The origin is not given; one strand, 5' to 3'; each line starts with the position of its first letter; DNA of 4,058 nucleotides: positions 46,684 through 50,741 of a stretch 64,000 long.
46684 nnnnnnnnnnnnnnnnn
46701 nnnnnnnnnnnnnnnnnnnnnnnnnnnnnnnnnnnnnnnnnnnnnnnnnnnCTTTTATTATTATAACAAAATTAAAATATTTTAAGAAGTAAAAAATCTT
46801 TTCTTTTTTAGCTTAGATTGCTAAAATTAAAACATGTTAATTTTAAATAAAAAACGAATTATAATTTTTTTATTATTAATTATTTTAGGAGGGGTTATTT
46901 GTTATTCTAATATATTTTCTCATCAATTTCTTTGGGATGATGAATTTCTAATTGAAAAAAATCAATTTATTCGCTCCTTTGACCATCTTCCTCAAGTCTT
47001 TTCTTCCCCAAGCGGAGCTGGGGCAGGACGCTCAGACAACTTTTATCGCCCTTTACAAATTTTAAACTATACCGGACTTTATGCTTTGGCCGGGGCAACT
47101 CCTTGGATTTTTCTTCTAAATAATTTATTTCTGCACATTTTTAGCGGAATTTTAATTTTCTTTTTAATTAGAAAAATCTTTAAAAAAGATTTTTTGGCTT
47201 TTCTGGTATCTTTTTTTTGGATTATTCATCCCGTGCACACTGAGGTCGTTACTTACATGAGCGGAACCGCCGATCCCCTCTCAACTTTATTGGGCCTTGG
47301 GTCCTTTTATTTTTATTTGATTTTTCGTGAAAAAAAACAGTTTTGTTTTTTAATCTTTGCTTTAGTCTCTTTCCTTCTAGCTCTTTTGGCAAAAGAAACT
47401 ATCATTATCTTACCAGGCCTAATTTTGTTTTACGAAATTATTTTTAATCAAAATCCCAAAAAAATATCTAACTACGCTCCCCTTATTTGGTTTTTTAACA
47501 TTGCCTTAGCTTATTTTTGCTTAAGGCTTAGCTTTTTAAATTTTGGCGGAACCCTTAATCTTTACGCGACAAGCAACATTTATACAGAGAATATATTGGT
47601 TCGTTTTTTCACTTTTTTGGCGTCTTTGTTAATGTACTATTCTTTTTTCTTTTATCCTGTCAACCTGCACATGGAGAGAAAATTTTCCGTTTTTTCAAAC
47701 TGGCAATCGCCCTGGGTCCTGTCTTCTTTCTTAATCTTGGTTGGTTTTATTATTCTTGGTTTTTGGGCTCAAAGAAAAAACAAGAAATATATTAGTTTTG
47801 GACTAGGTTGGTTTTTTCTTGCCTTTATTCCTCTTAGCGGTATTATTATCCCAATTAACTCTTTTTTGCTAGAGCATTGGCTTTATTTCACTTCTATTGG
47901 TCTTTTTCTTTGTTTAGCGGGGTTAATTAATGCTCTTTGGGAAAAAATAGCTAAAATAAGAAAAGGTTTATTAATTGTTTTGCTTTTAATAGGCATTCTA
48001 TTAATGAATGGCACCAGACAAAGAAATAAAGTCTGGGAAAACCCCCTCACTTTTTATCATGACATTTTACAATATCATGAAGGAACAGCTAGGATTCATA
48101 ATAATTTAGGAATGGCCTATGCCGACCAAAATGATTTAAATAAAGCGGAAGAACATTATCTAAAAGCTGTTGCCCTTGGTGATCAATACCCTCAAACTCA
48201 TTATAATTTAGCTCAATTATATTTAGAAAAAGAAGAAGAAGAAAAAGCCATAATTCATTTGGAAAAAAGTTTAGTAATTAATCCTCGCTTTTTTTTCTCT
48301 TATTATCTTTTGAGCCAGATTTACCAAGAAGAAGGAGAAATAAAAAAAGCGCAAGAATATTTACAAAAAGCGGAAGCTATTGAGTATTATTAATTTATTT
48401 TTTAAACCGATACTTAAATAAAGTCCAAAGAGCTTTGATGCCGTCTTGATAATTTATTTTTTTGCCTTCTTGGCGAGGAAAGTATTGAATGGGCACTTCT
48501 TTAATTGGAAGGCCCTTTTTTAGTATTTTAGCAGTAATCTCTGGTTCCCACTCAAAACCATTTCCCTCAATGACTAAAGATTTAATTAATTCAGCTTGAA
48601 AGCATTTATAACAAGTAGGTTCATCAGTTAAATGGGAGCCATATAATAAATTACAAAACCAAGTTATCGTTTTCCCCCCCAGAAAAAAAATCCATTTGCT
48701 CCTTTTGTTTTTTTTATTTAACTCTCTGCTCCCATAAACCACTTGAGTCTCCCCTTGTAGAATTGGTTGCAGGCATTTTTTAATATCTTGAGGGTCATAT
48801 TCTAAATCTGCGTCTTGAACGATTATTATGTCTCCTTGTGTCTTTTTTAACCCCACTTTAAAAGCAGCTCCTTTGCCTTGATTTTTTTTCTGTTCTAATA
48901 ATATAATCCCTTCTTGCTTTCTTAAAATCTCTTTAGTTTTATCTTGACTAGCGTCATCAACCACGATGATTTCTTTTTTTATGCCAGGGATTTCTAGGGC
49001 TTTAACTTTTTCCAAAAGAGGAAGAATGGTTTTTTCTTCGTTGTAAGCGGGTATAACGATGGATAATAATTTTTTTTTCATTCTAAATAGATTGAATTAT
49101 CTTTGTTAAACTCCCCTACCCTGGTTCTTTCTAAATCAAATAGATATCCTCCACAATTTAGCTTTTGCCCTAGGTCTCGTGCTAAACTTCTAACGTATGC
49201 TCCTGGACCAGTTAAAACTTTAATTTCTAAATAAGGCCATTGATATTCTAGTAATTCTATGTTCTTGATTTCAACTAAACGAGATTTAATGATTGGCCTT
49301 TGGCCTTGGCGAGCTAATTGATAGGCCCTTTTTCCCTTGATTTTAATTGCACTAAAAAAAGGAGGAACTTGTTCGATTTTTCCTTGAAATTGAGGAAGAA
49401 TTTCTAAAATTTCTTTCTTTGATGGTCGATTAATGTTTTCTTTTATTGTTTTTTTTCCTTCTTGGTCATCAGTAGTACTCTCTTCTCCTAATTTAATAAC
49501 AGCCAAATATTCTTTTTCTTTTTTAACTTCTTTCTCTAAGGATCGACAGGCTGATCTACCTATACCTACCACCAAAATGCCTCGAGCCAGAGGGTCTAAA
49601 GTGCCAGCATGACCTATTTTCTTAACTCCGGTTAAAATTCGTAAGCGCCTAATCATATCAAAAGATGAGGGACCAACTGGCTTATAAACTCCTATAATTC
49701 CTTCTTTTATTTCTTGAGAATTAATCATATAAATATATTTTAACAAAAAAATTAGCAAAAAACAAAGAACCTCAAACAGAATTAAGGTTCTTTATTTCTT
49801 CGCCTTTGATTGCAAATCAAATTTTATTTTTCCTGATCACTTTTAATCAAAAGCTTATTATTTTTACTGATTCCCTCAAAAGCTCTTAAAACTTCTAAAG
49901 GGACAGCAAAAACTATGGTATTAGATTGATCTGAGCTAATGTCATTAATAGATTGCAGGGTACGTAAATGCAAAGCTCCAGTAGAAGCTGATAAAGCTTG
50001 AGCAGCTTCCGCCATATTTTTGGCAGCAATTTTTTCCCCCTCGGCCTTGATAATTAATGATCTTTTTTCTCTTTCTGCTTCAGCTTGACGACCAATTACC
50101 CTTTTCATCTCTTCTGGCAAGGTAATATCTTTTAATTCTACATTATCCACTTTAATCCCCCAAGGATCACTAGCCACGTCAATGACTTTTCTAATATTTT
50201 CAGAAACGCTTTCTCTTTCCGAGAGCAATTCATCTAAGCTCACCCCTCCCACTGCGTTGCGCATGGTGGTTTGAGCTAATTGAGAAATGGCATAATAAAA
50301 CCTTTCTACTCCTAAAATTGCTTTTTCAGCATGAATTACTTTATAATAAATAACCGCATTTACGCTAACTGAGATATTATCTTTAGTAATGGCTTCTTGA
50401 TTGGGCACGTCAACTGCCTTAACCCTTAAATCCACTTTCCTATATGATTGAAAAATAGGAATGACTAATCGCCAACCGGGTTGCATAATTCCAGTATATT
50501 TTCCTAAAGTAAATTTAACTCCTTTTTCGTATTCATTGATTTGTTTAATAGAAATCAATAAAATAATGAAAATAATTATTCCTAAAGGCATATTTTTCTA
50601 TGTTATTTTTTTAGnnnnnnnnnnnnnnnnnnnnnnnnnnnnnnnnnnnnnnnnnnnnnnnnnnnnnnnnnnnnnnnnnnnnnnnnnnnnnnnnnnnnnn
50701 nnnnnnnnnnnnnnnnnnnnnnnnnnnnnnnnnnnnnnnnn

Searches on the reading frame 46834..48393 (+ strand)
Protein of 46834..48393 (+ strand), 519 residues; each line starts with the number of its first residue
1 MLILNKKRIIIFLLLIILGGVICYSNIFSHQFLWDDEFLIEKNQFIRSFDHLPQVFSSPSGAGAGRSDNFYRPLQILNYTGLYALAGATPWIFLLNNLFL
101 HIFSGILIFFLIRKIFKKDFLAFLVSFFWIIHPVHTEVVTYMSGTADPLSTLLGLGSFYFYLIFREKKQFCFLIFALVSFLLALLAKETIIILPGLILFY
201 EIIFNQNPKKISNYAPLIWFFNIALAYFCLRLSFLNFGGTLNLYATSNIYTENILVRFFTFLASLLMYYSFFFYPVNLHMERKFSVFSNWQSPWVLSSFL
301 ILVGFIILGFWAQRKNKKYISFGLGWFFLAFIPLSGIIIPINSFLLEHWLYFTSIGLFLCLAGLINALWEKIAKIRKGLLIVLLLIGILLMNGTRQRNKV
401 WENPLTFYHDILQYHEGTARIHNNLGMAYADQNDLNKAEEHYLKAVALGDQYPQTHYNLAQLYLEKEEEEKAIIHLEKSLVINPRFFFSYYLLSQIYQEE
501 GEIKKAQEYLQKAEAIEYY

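Call 68: search_protein_families(library=pfam, proteins=[window:46834-48393:+], max_evalue=0.00001)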
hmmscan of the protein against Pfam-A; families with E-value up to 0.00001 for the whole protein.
window:46834-48393:+ (519 aa): 7 families
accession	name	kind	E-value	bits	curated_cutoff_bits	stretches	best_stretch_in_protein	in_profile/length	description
PF13181.12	TPR_8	-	1e-14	53.8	25.7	0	419-447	1-29/34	Tetratricopeptide repeat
PF07719.23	TPR_2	-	3.1e-14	52.3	27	0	419-448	1-30/34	Tetratricopeptide repeat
PF00515.34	TPR_1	-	3.9e-13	49.1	27.8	1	419-448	1-30/34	Tetratricopeptide repeat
PF13424.12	TPR_12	-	4.1e-12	46.5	30.1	1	418-480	2-72/77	Tetratricopeptide repeat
PF13431.12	TPR_17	-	2.1e-11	43.6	24.4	0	476-508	2-34/34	Tetratricopeptide repeat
PF13414.12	TPR_11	-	6.4e-08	32.6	26.8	1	426-465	1-40/42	TPR repeat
PF13432.12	TPR_16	-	9.5e-07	29.6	32.7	0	424-483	2-61/65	Tetratricopeptide repeat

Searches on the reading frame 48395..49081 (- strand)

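Call 90: search_protein_families(library=pfam, proteins=[window:48395-49081:-], max_evalue=0.0001)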
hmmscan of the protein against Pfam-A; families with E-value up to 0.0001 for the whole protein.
window:48395-49081:- (228 aa): 2 families
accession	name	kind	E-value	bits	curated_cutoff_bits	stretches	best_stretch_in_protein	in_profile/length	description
PF00535.33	Glycos_transf_2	-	4.3e-35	121.6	23.3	1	7-130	1-126/168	Glycosyl transferase family 2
PF13641.12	Glyco_tranf_2_3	-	4.6e-07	30.5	27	1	6-143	3-132/230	Glycosyltransferase like family 2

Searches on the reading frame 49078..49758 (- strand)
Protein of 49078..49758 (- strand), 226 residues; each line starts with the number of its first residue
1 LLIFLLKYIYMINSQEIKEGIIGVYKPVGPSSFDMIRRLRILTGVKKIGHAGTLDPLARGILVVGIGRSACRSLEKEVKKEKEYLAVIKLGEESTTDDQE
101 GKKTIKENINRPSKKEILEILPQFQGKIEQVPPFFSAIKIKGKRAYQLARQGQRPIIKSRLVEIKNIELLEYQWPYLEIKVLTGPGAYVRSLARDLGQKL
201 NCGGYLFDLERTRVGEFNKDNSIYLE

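Call 90: search_protein_families(library=pfam, proteins=[window:49078-49758:-], max_evalue=0.0001)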
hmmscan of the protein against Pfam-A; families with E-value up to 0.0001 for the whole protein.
window:49078-49758:- (226 aa): 2 families
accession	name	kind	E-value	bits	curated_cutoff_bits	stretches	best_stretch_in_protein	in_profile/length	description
PF01509.24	TruB_N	-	8.9e-46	156.4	27.3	1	42-189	3-149/149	TruB family pseudouridylate synthase (N terminal domain)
PF16198.10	TruB_C_2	-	7.9e-08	32.8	29.3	1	190-225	1-36/66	tRNA pseudouridylate synthase B C-terminal domain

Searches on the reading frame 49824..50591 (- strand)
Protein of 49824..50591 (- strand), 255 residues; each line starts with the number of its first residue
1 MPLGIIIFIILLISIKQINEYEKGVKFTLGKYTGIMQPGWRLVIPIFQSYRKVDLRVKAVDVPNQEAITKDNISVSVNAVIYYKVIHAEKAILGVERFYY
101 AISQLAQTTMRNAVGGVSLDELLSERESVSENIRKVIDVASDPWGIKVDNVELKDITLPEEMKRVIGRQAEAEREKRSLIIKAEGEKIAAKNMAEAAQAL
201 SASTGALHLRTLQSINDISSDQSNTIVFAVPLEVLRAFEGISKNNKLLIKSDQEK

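Call 90: search_protein_families(library=pfam, proteins=[window:49824-50591:-], max_evalue=0.0001)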
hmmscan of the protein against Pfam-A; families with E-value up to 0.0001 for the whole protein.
window:49824-50591:- (255 aa): 2 families
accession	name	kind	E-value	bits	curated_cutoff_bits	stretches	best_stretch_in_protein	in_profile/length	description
PF01145.31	Band_7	-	5.7e-39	134.4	23.6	1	16-187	1-176/176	SPFH domain / Band 7 family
PF13421.11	Band_7_1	-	2.6e-05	24.4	24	1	115-170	152-207/211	SPFH domain-Band 7 family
